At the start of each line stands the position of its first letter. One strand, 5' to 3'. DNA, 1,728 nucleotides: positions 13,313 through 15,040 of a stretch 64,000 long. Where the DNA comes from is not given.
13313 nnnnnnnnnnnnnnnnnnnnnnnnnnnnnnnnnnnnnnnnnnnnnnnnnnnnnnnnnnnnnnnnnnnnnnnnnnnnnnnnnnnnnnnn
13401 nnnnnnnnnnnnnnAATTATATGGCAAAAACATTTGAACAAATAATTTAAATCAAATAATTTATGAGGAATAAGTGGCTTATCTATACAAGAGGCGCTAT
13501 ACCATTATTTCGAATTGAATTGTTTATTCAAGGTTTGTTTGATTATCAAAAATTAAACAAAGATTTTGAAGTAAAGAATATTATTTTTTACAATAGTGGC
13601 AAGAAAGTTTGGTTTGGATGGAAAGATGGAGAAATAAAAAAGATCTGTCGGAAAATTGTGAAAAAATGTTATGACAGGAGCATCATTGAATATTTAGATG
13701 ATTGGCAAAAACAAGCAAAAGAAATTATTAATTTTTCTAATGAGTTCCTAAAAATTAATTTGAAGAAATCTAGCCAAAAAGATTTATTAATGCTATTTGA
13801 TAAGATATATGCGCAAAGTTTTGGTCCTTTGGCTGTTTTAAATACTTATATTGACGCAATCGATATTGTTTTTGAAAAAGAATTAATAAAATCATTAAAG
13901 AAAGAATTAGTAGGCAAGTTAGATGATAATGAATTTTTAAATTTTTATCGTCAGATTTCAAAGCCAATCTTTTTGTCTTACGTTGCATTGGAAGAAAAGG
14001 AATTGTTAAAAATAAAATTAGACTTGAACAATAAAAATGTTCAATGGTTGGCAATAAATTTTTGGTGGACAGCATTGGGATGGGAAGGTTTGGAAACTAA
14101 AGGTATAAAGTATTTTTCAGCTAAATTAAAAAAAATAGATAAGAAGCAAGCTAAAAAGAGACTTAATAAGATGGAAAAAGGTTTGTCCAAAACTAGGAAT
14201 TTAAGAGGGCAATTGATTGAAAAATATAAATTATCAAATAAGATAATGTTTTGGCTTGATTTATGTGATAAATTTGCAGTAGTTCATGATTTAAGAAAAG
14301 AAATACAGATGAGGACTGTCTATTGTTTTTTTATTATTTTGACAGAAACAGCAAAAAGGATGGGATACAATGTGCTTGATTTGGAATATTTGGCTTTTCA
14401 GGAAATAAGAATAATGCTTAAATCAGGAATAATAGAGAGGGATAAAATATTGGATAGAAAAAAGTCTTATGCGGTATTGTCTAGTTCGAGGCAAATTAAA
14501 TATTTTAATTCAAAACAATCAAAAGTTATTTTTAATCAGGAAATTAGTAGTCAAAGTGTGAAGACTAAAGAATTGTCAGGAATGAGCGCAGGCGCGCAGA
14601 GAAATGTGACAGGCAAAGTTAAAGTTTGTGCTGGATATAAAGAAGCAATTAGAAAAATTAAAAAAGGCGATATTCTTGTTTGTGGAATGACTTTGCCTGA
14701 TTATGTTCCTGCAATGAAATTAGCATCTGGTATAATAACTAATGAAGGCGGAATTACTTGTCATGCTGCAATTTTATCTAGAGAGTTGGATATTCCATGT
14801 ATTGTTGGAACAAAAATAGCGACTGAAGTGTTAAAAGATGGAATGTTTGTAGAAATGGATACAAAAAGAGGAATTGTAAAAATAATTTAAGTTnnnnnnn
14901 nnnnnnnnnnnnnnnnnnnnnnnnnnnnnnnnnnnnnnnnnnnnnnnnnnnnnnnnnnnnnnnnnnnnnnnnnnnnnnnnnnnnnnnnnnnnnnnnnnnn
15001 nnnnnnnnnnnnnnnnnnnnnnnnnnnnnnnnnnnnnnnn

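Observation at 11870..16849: Six-gene operon resembling a split PEP-synthase / rifampin-phosphotransferase-like enzyme system of unknown substrate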

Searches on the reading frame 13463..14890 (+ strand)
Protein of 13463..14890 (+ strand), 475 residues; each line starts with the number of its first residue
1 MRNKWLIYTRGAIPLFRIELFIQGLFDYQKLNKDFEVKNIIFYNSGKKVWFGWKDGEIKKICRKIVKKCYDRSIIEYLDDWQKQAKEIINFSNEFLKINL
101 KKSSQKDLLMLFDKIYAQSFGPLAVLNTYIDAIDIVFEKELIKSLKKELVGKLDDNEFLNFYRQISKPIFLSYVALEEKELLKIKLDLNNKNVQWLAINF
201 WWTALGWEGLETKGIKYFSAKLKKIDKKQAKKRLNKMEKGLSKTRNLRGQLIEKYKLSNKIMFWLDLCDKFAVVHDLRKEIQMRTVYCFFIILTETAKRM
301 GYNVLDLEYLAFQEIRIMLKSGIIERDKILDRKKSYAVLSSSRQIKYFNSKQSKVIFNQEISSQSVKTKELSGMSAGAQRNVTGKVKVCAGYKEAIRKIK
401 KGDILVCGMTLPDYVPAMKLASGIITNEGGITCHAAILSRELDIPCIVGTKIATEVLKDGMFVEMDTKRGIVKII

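Call 3: search_protein_families(library=pfam, proteins=[window:13463-14890:+], max_evalue=0.1)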
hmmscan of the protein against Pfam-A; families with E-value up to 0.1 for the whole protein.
window:13463-14890:+ (475 aa): 1 family
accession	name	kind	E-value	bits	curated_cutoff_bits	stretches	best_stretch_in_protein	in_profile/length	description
PF00391.29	PEP-utilizers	-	1.2e-24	86.2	23.1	1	399-470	1-72/72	PEP-utilising enzyme, mobile domain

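Call 4: search_protein_families(library=ncbifam, proteins=[window:13463-14890:+], max_evalue=0.1)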
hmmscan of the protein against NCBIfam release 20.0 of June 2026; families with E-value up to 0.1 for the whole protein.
window:13463-14890:+ (475 aa): 26 families (the best 25 are shown)
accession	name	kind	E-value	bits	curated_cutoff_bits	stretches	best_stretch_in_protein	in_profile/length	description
NF005057.0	PRK06464.1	equivalog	8.8e-36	123.3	598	1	360-472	347-460/798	phosphoenolpyruvate synthase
TIGR01418.1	PEP_synth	equivalog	9.8e-33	113.5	739.75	1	366-472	349-456/784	pyruvate, water dikinase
NF006153.0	PRK08296.1-5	subfamily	1.9e-22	79.4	578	1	363-475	496-606/608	hypothetical protein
NF004877.0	PRK06241.1-2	subfamily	1.2e-20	73.4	866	1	305-475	703-868/869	phosphoenolpyruvate synthase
NF004978.0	PRK06354.1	subfamily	3.3e-19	68.8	462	1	372-472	484-582/590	pyruvate kinase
NF006152.0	PRK08296.1-4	equivalog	4.7e-19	68.2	723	1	368-474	503-607/609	hypothetical protein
NF052631.1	prodigiosin_PigC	equivalog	6.6e-18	64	1300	1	249-474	647-881/883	prodigiosin ligase PigC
NF041857.1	RIF_Ptrans_rph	equivalog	1e-17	63.8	999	1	306-474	700-863/864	rifamycin-inactivating phosphotransferase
NF004878.0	PRK06241.1-3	subfamily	1.9e-17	62.7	945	1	293-475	706-889/891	phosphoenolpyruvate synthase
NF004880.0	PRK06241.2-1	equivalog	2.5e-17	62.1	972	1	302-474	670-836/837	phosphoenolpyruvate synthase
NF004882.0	PRK06241.2-3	equivalog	2.1e-16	59.2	850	1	347-474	693-818/827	phosphoenolpyruvate synthase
NF004881.0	PRK06241.2-2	equivalog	6.4e-16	57.8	883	1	351-475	770-890/898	phosphoenolpyruvate synthase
NF006151.0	PRK08296.1-3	equivalog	6.7e-16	57.9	693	1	371-475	501-603/604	hypothetical protein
NF052632.1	undecylprod_RedH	equivalog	1.2e-15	56.5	1350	1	304-475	706-878/880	undecylprodigiosin ligase RedH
NF004879.0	PRK06241.1-4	equivalog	1.5e-15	56.4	976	1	304-474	702-867/868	phosphoenolpyruvate synthase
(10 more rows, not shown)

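Call 9: search_solved_structures(query=window:13463-14890:+, max_evalue=0.01, show_alignments=2)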
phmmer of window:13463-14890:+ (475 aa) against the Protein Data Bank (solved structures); distinct sequences matched with E-value up to 0.01: 28.
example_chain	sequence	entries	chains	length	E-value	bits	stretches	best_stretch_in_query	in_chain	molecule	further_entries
8a8e_A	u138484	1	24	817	2.3e-24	89.5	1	374-472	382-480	Phosphoenolpyruvate synthase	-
9dae_A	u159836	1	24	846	7.3e-20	74.7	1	391-472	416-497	Phosphoenolpyruvate synthase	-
2ols_A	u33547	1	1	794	2.6e-18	69.6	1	373-469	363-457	Phosphoenolpyruvate synthase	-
5hv2_A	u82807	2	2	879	3.9e-16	62.4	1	306-474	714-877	Phosphoenolpyruvate synthase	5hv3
5fbs_A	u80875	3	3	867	4e-16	62.4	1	306-474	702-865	Phosphoenolpyruvate synthase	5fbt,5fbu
5hv1_A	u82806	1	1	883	4.1e-16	62.3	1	306-474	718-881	Phosphoenolpyruvate synthase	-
2e28_A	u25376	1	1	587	3.8e-13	52.6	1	378-470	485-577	Pyruvate kinase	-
2hro_A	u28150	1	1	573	1.3e-06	31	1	419-472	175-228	Phosphoenolpyruvate-protein phosphotransferase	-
2wqd_A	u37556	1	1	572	2.6e-05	26.7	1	419-471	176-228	PHOSPHOENOLPYRUVATE-PROTEIN PHOSPHOTRANSFERASE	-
2fm4_A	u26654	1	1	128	3.9e-05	26.2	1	370-450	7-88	Pyruvate, phosphate dikinase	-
5woy_A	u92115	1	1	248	5.7e-05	25.6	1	412-473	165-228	Phosphoenolpyruvate-protein phosphotransferase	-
3t05_A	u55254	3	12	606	6.2e-05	25.5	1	379-470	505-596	Pyruvate kinase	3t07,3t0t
3eza_A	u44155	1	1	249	7.5e-05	25.2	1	404-467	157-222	PHOSPHOTRANSFERASE SYSTEM, ENZYME I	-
1zym_A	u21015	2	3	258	8.2e-05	25.1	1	404-467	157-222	ENZYME I | Phosphoenolpyruvate-protein phosphotransferase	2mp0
1eza_A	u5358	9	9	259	8.3e-05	25.1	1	404-467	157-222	ENZYME I | PHOSPHOTRANSFERASE SYSTEM, ENZYME I | PROTEIN (PHOSPHOTRANSFER SYSTEM, ENZYME I)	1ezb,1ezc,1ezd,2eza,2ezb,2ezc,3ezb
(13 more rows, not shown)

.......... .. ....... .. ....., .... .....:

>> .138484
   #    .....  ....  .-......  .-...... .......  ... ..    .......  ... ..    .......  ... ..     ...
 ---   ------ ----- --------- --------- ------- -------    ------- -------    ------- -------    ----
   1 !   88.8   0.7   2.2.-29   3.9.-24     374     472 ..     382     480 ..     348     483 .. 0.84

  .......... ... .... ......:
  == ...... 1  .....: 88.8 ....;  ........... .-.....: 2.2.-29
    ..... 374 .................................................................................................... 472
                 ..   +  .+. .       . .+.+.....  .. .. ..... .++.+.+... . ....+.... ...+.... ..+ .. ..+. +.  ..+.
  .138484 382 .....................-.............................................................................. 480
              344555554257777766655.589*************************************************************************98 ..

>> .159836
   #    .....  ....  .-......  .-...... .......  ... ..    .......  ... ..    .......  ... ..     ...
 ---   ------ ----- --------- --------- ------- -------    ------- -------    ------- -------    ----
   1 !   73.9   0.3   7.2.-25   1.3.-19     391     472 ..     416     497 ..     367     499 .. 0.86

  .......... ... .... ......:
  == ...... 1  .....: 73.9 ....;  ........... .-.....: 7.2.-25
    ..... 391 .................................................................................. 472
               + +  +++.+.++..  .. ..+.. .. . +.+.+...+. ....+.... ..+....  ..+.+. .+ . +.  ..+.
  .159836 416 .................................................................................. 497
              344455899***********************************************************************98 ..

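Call 11: find_homologous_proteins(query=window:13463-14890:+)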
Query window:13463-14890:+ (475 aa): 1534 proteins with E <= 0.001 among 8000 candidates; the best 120 are listed.
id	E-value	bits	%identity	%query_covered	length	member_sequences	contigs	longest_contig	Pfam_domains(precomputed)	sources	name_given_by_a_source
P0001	0.0e+0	1046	100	100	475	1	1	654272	PF00391.30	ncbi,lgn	-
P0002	1.9e-107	378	41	99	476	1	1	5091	PF00391.30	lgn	-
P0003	1.9e-105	372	39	99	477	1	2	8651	PF00391.30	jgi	jgi:phosphoenolpyruvate synthase/pyruvate phosphate dikinase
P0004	4.7e-104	367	40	99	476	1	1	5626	PF00391.30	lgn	-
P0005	3.2e-103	364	40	99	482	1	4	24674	PF00391.30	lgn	-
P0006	3.8e-103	364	41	99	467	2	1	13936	PF00391.30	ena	-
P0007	1.8e-102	362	38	99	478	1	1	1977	PF00391.30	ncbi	-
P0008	3.2e-102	361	41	99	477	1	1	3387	PF00391.30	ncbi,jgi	jgi:phosphohistidine swiveling domain-containing protein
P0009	9.0e-102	360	40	99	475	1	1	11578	PF00391.30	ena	-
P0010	3.7e-101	358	39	99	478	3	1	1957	PF00391.30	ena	-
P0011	4.7e-99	351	38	99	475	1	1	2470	PF00391.30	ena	-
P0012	6.4e-99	350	39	99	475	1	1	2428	PF00391.30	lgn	-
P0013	6.2e-98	347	40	99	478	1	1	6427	PF00391.30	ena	-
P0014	7.5e-98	347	37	99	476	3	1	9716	PF00391.30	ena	-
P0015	7.1e-97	343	37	100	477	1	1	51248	PF00391.30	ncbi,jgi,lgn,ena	ncbi:MAG: PEP-utilizing enzyme [Patescibacteria group bacterium]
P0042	1.7e-89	319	36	99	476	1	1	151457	PF00391.30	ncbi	ncbi:MAG: PEP-utilizing enzyme [Patescibacteria group bacterium]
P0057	1.9e-85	306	37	99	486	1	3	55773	PF00391.30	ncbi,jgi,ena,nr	ncbi:hypothetical protein KY343_01360 [Candidatus Woesearchaeota archaeon]|nr:hypothetical protein [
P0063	9.4e-85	304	38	99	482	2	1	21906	PF00391.30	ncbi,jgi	ncbi:MAG: PEP-utilizing enzyme [Candidatus Margulisiibacteriota bacterium]|jgi:phosphohistidine swiv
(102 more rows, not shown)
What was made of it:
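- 13463..14890 (+): g2: acceptor/carrier subunit of subfamily A (helical RPH-like substrate domain plus phospho-His swivel). It has more than 1500 homologs (call 11).
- The ~475-aa architecture is conserved in more than 1500 proteins (call 11).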

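Call 12: find_encoding_contigs(protein=P0063, flank=8000, max_places=2)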
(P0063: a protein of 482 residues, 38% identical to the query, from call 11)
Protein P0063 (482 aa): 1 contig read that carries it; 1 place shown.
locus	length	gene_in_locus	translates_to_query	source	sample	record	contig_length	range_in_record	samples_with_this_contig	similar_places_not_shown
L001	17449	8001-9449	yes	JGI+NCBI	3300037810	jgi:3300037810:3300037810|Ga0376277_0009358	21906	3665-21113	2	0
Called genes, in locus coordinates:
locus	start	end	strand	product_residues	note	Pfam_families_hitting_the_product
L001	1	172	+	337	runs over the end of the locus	PF06723:MreB_Mbl, PF00022:Actin (weak), PF00012:HSP70, PF14450:FtsA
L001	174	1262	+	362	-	PF13439:Glyco_transf_4, PF13579:Glyco_trans_4_4 (weak), PF20706:GT4-conflict, PF00534:Glycos_transf_1, PF13692:Glyco_trans_1_4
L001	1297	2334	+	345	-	PF13177:DNA_pol3_delta2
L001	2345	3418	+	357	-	PF14870:PSII_BNR (faint), PF25852:DUF6242_C (faint), PF15902:Sortilin-Vps10 (weak)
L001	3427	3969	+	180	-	PF01765:RRF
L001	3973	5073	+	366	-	PF02163:Peptidase_M50, PF00595:PDZ (faint), PF13180:PDZ_2, PF17820:PDZ_6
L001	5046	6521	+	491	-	PF00391:PEP-utilizers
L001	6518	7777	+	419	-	-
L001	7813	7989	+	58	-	PF00391:PEP-utilizers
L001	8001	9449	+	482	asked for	PF00391:PEP-utilizers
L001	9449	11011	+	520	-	PF00391:PEP-utilizers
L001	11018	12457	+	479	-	PF00391:PEP-utilizers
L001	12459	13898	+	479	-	PF00391:PEP-utilizers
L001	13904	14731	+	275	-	-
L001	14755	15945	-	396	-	PF04389:Peptidase_M28 (weak), PF05343:Peptidase_M42 (faint), PF01546:Peptidase_M20, PF07687:M20_dimer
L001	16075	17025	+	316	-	PF01326:PPDK_N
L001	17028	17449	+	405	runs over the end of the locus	PF17767:NAPRTase_N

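Call 13: find_encoding_contigs(protein=P0057, flank=8000, max_places=2)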
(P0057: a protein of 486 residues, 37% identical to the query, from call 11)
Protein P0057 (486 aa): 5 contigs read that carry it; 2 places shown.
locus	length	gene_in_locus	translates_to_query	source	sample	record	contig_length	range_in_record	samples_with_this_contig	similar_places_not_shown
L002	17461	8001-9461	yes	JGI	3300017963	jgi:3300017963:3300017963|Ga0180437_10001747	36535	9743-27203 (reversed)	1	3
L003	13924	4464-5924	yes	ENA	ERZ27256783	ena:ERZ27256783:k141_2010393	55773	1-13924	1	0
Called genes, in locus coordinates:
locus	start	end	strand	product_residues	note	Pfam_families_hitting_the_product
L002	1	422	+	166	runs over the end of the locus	PF22769:DCD, PF00692:dUTPase (weak)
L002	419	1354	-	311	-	PF02775:TPP_enzyme_C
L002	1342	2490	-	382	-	PF01855:POR_N, PF02780:Transketolase_C (weak), PF17147:PFOR_II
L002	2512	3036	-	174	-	-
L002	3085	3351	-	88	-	PF25160:LdpA_Fe-S-bd (faint), PF00037:Fer4, PF12837:Fer4_6 (weak), PF13237:Fer4_10, PF14697:Fer4_21, PF12838:Fer4_7, PF13187:Fer4_9 (weak), PF00037:Fer4 (weak), +2 more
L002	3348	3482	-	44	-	-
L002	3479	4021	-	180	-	PF01558:POR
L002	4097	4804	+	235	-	PF01798:Nop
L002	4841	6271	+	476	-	PF00391:PEP-utilizers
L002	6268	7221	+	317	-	-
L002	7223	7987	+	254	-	-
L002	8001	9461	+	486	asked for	PF00391:PEP-utilizers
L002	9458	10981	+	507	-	PF00391:PEP-utilizers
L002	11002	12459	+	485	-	PF00391:PEP-utilizers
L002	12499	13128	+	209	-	PF01451:LMWPc (weak)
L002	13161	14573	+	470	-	PF00391:PEP-utilizers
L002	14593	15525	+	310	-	PF01326:PPDK_N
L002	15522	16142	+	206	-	PF00702:Hydrolase, PF13419:HAD_2, PF13242:Hydrolase_like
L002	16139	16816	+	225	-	PF01269:Fibrillarin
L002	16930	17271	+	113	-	-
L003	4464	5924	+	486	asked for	PF00391:PEP-utilizers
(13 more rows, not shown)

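Call 14: find_encoding_contigs(protein=P0042, flank=8000, max_places=2)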
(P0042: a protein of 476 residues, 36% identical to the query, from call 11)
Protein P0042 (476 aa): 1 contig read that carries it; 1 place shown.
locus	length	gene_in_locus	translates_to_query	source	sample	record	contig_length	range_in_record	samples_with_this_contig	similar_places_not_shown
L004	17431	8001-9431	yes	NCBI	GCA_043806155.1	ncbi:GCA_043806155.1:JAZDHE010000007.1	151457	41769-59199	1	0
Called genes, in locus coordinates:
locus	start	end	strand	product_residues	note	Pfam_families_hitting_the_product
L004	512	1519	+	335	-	PF06723:MreB_Mbl, PF00022:Actin (weak), PF00012:HSP70, PF14450:FtsA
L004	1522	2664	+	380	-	PF13439:Glyco_transf_4, PF20706:GT4-conflict, PF00534:Glycos_transf_1, PF13692:Glyco_trans_1_4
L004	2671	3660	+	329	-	PF13177:DNA_pol3_delta2, PF00004:AAA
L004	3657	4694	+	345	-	PF14870:PSII_BNR (faint), PF25852:DUF6242_C (faint), PF02012:BNR (faint), PF15899:BNR_6 (faint), PF15902:Sortilin-Vps10 (weak)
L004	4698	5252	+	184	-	PF01765:RRF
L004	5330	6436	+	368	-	PF02163:Peptidase_M50, PF00595:PDZ (weak), PF13180:PDZ_2, PF17820:PDZ_6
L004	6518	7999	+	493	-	PF00391:PEP-utilizers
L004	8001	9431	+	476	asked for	PF00391:PEP-utilizers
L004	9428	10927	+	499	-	PF00391:PEP-utilizers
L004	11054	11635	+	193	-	-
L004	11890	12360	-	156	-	-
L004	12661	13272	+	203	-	-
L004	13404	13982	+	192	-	-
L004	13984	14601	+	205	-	-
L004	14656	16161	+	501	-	PF00391:PEP-utilizers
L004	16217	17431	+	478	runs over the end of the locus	PF00391:PEP-utilizers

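Call 32: predict_structure(alignment_id=A1)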
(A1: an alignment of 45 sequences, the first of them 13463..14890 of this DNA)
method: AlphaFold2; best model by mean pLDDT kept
length: 475 residues; sequences in the alignment: 45
mean_pLDDT: 92.5   pTM: 0.90
mean pLDDT of the five models: 92.5, 92.2, 92.1, 91.8, 91.5
residues with pLDDT >= 90: 372; 70-90: 95; 50-70: 6; < 50: 2
segments of 3 or more residues with pLDDT < 50: none
pLDDT, mean of each block of 10 residues (from residue 1): 78 95 91 83 95 91 83 76 92 96 97 95 87 87 94 91 92 95 95 96 92 96 96 94 96 96 91 92 96 97 97 96 95 96 93 94 82 92 97 96 96 92 94 87 94 95 96 97
secondary structure, 60 per line:
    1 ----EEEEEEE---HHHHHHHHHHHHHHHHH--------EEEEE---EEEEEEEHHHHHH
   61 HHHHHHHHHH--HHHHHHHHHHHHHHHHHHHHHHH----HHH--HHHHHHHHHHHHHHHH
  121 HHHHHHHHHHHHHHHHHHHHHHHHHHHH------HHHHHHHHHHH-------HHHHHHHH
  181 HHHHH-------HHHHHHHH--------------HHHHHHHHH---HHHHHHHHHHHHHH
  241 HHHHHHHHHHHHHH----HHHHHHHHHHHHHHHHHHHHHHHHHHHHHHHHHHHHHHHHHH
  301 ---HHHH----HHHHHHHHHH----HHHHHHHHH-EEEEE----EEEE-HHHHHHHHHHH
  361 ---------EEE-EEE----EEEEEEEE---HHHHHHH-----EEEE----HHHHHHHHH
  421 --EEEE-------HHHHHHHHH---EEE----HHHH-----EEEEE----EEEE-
elements in order: E5-11 H15-31 E40-44 E48-54 H55-70 H73-95 H105-148 H155-165 H173-185 H193-200 H215-223 H227-254 H259-300 H304-307 H312-321 H326-334 E336-340 E345-348 H350-360 E370-372 E374-376 E381-388 H392-398 E404-407 H412-420 E423-426 H434-442 E446-448 H453-456 E462-466 E471-474
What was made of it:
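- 13463..14890 (+): The AlphaFold model has pLDDT 92.5 and pTM 0.90 (call 32).
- On RPH-type (PEP-synthase-like) small-molecule dikinase superfamily: The g2 model has pLDDT 92.5 (call 32).
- The g2 model is of high confidence (call 32).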

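Call 42: search_protein_families(library=pfam, proteins=[L001:13904-14731:+, L002:6268-7221:+, L002:7223-7987:+, L002:12499-13128:+, L004:11054-11635:+, L004:12661-13272:+, L004:13404-13982:+, L004:13984-14601:+, L004:11890-12360:-, L001:6518-7777:+], max_evalue=0.1)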
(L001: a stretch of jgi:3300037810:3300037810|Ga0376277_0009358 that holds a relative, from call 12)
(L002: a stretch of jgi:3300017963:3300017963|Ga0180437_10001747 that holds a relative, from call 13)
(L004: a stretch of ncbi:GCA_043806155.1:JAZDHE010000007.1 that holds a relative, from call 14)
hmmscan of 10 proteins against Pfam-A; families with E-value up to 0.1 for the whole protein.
L001:13904-14731:+ (275 aa): 0 families

L002:6268-7221:+ (317 aa): 2 families
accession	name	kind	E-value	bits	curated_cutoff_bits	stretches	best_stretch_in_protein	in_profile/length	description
PF04083.22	Abhydro_lipase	-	0.035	14.1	27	1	94-113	36-55/63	Partial alpha/beta-hydrolase lipase region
PF12146.15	Hydrolase_4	-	0.096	12.4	27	0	100-186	3-94/239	Serine aminopeptidase, S33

L002:7223-7987:+ (254 aa): 1 family
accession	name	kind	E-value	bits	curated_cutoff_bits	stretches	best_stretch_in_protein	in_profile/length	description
PF21138.3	SMUBP-2_HCS1_1B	-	0.099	12.9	27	0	179-229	73-122/129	Helicase SMUBP-2/HCS1, 1B domain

L002:12499-13128:+ (209 aa): 1 family
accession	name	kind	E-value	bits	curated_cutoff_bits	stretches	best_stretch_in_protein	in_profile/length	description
PF01451.26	LMWPc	-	1.4e-09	38.8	23.2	1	6-45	2-41/144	Low molecular weight phosphotyrosine protein phosphatase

L004:11054-11635:+ (193 aa): 3 families
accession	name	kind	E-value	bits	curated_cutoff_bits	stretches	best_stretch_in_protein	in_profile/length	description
PF00300.27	His_Phos_1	-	0.0011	19.1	21.7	1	35-109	17-87/194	Histidine phosphatase superfamily (branch 1)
PF15261.11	JHY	-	0.066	14.2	27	0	6-70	14-76/124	Jhy protein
PF19312.4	NtrY_N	-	0.095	12.5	23.2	0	145-185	115-155/291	NtrY N-terminal region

L004:12661-13272:+ (203 aa): 0 families

L004:13404-13982:+ (192 aa): 4 families
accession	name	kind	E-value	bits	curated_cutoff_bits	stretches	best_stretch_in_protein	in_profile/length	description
PF13545.12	HTH_Crp_2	-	0.00025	21.4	27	1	20-68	19-68/70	Crp-like helix-turn-helix domain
PF14502.12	HTH_41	-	0.014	15.3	25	1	26-55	10-41/48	Helix-turn-helix domain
PF08279.18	HTH_11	-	0.066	13.5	25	0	9-45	3-38/55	HTH domain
PF13384.12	HTH_23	-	0.088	13.1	24.6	0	13-44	8-39/50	Homeodomain-like domain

L004:13984-14601:+ (205 aa): 2 families
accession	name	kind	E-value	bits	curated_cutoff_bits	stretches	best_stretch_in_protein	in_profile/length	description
PF19502.5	DUF6036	-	0.0063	16.8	23.6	1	16-65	11-61/164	Nucleotidyltransferase of unknown function (DUF6036)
PF10706.15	Aminoglyc_resit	-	0.023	15.3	21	1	18-64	6-55/149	Aminoglycoside-2''-adenylyltransferase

L004:11890-12360:- (156 aa): 1 family
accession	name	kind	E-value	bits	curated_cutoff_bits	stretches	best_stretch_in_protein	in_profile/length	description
PF00300.27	His_Phos_1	-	0.049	13.7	21.7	1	10-118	42-153/194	Histidine phosphatase superfamily (branch 1)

L001:6518-7777:+ (419 aa): 1 family
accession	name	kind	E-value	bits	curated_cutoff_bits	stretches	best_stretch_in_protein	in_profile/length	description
PF24742.1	ARM_CUL7_CUL9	-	0.047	14.2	27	0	92-139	50-97/172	CUL7/CUL9 ARM repeat domain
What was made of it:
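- An LMWPc-fold gene lies inside an array (call 42).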
